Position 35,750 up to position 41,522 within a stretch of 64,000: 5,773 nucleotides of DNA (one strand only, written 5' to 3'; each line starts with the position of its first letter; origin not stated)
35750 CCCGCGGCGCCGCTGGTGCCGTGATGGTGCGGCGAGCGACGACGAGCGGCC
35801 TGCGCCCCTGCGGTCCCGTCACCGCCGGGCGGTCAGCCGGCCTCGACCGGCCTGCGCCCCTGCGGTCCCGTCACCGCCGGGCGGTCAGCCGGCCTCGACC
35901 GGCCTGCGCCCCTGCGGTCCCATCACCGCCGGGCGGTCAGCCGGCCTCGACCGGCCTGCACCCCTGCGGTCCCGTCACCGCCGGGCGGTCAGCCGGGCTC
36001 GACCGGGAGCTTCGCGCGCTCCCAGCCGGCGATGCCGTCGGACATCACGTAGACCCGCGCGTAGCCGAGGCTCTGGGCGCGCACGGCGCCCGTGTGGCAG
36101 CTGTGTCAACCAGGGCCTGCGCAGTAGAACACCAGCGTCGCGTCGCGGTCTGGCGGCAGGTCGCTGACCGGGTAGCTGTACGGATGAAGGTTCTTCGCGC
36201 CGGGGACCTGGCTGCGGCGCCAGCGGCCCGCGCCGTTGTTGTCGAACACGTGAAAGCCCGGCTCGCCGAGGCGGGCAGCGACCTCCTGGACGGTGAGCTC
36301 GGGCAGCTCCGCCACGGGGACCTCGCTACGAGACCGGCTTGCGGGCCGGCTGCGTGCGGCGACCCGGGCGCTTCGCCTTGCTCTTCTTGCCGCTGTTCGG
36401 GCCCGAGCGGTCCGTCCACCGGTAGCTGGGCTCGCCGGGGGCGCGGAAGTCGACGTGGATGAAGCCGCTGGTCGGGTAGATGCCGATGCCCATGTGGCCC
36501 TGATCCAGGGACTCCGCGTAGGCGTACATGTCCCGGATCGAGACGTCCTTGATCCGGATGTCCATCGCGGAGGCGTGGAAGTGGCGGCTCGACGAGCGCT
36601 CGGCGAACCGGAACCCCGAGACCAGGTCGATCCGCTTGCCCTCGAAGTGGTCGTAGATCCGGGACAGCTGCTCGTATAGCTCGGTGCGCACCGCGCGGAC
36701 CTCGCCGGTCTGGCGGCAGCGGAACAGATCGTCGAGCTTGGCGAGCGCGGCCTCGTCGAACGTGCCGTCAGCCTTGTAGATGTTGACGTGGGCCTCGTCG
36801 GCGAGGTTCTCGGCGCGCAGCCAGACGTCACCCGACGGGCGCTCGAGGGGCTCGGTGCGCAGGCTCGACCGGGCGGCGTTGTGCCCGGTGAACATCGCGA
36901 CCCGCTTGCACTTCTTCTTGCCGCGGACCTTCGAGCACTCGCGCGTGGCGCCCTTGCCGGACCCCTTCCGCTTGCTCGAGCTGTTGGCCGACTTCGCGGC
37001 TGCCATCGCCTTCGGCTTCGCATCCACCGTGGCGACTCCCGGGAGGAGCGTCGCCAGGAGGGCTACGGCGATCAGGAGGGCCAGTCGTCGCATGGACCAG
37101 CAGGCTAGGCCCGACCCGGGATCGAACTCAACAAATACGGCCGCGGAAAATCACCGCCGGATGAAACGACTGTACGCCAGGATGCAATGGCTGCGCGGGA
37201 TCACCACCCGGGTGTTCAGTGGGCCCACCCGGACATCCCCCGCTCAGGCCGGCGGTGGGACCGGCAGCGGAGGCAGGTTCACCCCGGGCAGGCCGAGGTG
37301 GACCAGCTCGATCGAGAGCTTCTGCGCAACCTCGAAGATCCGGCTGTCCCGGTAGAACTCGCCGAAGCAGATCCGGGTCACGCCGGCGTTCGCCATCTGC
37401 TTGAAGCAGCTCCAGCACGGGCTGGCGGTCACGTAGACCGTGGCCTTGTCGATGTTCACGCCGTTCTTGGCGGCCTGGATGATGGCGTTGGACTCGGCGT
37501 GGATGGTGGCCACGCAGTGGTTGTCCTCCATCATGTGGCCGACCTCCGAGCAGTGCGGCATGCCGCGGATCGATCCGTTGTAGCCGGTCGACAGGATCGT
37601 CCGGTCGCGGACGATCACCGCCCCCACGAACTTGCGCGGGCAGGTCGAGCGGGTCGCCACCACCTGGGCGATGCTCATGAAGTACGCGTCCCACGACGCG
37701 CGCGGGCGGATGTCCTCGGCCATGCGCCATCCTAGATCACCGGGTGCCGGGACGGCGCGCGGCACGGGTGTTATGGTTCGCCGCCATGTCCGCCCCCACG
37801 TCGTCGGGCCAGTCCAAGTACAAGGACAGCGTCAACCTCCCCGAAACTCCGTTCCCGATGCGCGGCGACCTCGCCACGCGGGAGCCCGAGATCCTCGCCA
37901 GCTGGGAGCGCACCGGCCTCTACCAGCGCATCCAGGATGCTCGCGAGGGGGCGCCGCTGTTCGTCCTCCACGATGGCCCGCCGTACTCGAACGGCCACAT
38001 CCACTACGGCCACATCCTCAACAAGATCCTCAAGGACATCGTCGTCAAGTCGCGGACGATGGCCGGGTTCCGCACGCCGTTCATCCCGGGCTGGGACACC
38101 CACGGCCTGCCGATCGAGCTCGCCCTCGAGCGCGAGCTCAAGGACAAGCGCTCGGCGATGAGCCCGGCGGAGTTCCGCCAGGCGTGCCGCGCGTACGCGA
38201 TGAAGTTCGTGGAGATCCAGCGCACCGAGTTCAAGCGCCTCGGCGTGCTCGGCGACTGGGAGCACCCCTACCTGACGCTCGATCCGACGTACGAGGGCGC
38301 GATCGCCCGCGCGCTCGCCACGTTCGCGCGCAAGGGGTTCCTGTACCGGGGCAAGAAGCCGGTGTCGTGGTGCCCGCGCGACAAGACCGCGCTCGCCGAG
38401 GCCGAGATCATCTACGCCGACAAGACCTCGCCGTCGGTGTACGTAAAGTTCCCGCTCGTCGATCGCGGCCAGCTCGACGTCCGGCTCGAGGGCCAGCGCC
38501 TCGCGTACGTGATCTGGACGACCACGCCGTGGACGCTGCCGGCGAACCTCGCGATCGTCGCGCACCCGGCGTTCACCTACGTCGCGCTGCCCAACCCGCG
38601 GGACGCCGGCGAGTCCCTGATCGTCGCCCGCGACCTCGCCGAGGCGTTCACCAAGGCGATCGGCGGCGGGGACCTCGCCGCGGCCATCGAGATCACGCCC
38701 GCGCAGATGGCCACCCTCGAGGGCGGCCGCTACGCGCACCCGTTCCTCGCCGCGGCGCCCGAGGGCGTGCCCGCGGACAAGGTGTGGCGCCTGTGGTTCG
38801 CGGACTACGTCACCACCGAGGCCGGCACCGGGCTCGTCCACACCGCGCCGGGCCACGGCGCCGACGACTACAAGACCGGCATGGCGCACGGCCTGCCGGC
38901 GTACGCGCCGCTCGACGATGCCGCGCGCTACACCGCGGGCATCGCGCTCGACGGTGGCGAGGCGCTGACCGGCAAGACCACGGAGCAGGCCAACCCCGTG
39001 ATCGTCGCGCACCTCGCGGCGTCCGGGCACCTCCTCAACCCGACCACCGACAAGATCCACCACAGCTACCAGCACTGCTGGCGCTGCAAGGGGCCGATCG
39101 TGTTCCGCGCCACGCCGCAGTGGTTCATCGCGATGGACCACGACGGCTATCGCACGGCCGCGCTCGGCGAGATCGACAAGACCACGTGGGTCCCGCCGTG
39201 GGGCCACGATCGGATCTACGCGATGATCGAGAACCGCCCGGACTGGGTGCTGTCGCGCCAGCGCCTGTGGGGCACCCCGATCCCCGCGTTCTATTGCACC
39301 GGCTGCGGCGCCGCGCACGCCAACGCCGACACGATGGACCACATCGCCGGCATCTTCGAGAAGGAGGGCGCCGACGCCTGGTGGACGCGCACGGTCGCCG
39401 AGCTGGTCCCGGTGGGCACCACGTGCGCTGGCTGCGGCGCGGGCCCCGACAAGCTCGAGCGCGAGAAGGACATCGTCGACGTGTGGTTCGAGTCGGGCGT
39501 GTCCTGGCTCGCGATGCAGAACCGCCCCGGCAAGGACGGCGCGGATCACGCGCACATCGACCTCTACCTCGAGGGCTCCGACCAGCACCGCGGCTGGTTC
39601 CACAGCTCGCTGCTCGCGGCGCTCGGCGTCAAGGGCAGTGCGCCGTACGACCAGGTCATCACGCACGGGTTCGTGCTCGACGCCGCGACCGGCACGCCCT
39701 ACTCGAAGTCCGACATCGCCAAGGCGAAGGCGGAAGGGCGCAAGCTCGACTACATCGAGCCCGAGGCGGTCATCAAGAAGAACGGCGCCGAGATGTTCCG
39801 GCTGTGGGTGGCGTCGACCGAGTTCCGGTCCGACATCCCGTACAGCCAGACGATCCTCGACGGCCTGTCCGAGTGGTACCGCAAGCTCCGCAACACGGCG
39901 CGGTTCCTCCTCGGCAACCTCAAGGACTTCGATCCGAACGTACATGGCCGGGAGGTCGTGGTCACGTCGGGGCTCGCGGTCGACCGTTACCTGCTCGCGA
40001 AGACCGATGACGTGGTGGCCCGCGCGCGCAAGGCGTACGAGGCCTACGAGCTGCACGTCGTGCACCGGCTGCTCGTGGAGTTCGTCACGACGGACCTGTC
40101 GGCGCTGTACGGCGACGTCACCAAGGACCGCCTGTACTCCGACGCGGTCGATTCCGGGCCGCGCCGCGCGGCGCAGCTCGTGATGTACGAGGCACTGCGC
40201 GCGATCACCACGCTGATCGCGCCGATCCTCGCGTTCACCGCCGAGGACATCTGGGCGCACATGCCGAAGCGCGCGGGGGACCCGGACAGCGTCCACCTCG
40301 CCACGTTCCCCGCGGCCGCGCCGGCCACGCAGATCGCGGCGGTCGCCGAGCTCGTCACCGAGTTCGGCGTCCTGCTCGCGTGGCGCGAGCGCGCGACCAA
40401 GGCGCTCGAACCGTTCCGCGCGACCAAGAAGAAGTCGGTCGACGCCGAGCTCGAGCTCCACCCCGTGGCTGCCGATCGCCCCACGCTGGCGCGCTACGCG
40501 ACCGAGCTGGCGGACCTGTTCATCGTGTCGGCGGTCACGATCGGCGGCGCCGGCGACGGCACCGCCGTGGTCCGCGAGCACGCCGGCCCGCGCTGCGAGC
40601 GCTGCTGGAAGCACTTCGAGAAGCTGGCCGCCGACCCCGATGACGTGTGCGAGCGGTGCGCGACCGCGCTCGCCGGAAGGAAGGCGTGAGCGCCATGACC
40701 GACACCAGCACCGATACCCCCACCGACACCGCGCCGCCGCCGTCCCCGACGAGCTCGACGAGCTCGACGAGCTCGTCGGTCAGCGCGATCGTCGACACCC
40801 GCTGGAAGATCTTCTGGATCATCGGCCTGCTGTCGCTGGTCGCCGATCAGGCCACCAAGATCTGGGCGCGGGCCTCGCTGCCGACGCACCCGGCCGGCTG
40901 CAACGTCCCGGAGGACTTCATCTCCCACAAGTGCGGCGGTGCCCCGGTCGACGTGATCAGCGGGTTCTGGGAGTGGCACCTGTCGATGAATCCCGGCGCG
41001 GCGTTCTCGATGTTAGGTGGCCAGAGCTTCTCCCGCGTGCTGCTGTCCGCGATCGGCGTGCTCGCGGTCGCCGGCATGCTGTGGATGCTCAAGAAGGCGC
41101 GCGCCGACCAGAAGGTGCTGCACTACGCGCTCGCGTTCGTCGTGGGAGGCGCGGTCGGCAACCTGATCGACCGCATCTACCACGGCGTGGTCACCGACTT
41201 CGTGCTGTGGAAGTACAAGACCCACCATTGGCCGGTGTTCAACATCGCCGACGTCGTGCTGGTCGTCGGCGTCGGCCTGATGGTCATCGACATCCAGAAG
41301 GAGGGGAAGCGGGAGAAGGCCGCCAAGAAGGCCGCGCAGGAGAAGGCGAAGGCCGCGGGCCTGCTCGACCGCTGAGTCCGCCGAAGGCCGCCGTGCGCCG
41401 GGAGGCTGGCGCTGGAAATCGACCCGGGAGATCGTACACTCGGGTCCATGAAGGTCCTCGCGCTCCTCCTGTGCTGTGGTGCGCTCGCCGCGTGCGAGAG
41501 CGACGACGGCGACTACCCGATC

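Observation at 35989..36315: Rhodanese gene with an in-frame TGA at the predicted active-site-loop arginine position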

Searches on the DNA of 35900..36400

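Call 23: search_rna_families(source=window, start=35900, end=36400, threshold=evalue, max_evalue=10)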
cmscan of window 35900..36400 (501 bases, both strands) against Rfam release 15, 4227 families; matches with E-value up to 10: 2.
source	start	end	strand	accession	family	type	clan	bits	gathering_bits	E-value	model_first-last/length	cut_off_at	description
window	36352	36400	+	RF02866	ncS16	Gene; sRNA;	-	13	48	7.9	1-57/83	3'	Burkholderia sRNA 16 (Bc_KC_sr1)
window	36089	36126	+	RF02174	SMAD5-AS1_2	Gene; lncRNA;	-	10.1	50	4.3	91-129/129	no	SMAD5 antisense RNA 1 conserved region 2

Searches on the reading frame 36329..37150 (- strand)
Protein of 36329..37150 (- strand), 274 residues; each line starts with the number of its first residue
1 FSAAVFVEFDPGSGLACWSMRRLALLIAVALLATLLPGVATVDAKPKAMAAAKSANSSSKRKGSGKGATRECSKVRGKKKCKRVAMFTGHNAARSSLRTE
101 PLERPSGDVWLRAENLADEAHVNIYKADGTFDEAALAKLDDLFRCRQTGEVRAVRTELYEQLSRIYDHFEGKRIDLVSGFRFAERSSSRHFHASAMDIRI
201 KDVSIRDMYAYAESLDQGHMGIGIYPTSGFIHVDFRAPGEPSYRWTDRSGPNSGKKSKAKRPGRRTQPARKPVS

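Call 42: search_protein_families(library=pfam, proteins=[window:36329-37150:-], max_evalue=0.00001)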
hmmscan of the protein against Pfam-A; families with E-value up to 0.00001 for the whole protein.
window:36329-37150:- (274 aa): 2 families
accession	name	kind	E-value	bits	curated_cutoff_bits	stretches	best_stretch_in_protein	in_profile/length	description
PF05951.18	Peptidase_M15_2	-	4.8e-16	59.3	27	1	118-235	17-147/153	Bacterial protein of unknown function (DUF882)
PF08291.16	Peptidase_M15_3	-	2.8e-07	31.1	23.2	1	145-234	14-108/108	Peptidase M15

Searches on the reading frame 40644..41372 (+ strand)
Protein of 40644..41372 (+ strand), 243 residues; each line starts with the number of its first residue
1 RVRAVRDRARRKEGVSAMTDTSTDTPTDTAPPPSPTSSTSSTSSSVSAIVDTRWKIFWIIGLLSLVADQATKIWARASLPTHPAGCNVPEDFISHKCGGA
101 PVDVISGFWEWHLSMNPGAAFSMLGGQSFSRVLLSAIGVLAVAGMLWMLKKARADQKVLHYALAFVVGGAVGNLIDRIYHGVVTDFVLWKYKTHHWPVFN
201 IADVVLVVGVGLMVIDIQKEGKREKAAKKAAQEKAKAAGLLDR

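Call 42: search_protein_families(library=pfam, proteins=[window:40644-41372:+], max_evalue=0.00001)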
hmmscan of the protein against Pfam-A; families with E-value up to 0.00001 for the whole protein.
window:40644-41372:+ (243 aa): 1 family
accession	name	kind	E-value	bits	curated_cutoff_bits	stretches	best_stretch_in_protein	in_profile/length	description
PF01252.23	Peptidase_A8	-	9.4e-36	123.6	25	1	62-217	3-140/142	Signal peptidase (SPase) II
